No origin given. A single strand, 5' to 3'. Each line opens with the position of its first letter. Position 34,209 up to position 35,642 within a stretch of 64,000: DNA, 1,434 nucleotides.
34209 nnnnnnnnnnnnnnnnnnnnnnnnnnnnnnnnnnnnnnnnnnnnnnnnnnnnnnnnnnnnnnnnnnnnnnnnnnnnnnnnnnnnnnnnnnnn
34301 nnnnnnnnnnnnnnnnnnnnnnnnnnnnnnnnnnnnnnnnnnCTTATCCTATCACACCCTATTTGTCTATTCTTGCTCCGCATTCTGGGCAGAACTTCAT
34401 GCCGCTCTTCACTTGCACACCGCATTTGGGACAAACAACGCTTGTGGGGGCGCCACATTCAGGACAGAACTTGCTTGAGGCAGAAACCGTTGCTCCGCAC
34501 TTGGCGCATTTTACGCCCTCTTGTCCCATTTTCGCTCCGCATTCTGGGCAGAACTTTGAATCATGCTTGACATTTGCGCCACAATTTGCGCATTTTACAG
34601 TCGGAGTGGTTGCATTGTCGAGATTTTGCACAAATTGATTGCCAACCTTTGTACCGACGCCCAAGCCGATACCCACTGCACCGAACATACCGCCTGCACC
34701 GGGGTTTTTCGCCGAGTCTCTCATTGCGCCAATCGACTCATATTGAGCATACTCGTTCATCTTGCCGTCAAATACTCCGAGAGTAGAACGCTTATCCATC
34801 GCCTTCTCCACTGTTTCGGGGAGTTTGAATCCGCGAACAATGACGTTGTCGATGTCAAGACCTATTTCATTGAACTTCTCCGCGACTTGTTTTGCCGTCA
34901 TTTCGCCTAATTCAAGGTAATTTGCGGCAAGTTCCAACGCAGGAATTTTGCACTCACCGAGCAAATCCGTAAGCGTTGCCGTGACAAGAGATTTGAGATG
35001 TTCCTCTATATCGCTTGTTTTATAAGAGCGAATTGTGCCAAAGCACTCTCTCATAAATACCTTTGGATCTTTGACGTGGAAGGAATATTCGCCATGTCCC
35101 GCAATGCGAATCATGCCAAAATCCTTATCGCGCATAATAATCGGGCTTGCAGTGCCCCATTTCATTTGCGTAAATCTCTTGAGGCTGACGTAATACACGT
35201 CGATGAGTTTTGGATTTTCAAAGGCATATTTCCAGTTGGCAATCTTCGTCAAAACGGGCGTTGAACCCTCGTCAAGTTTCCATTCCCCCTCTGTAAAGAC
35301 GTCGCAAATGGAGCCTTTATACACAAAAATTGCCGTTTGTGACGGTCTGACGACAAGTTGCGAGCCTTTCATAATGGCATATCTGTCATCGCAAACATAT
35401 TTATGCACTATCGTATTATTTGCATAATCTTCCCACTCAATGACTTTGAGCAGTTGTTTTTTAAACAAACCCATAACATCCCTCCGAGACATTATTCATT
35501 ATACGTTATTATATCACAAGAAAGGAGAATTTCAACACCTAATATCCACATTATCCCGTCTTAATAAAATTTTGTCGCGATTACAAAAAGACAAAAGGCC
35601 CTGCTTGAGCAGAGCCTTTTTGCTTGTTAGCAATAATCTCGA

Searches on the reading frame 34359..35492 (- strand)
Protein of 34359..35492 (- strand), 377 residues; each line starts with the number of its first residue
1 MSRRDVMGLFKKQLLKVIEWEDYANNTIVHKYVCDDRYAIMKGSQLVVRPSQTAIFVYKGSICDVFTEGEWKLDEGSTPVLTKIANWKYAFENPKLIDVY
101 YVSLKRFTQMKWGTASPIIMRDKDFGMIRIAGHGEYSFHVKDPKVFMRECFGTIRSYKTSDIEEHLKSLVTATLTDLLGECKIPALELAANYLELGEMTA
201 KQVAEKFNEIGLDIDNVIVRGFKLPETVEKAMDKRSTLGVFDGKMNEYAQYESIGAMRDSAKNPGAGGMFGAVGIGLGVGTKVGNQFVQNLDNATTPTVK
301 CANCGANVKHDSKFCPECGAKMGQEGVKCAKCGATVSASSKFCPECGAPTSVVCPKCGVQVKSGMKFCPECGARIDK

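Call 11: search_protein_families(library=pfam, proteins=[window:34359-35492:-], max_evalue=0.001)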
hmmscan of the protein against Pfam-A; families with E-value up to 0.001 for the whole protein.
window:34359-35492:- (377 aa): 13 families
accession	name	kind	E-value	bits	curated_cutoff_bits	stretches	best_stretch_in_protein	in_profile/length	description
PF13421.11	Band_7_1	-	1.7e-65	221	24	1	39-239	10-210/211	SPFH domain-Band 7 family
PF13240.11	Zn_Ribbon_1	-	1.3e-20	72.9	25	3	354-374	2-22/23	zinc-ribbon domain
PF12773.13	DZR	-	4.3e-20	72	27.3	2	301-347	1-45/45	Double zinc ribbon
PF13248.11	Zn_ribbon_3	-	5.5e-19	67.4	27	3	297-322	1-26/26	zinc-ribbon domain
PF17032.10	Zn_ribbon_15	-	3.2e-13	50.7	28.9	1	298-319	52-73/73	zinc-ribbon family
PF24463.1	DUF7577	-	2.7e-11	43.3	28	1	351-374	2-25/27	Domain of unknown function (DUF7577)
PF24460.1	DUF7575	-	1.6e-09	37.4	28.5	0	351-376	3-28/28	Domain of unknown function (DUF7575)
PF01145.31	Band_7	-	4.6e-08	33.7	23.6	1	47-236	2-159/176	SPFH domain / Band 7 family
PF10571.15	UPF0547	-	3.6e-07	30.6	29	0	354-372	3-21/26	Uncharacterised protein family UPF0547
PF18912.6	DZR_2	-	3.4e-06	27.2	27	1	300-346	9-55/56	Double zinc ribbon domain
PF11722.13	zf-TRM13_CCCH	-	0.00023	21.1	20.9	0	357-370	14-27/29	CCCH zinc finger in TRM13 protein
PF18439.7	zf_UBZ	-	0.00039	20.5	25.6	0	366-376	3-13/32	Ubiquitin-Binding Zinc Finger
PF23455.1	DUF7129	-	0.00057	20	30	0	301-322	14-37/45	Domain of unknown function (DUF7129)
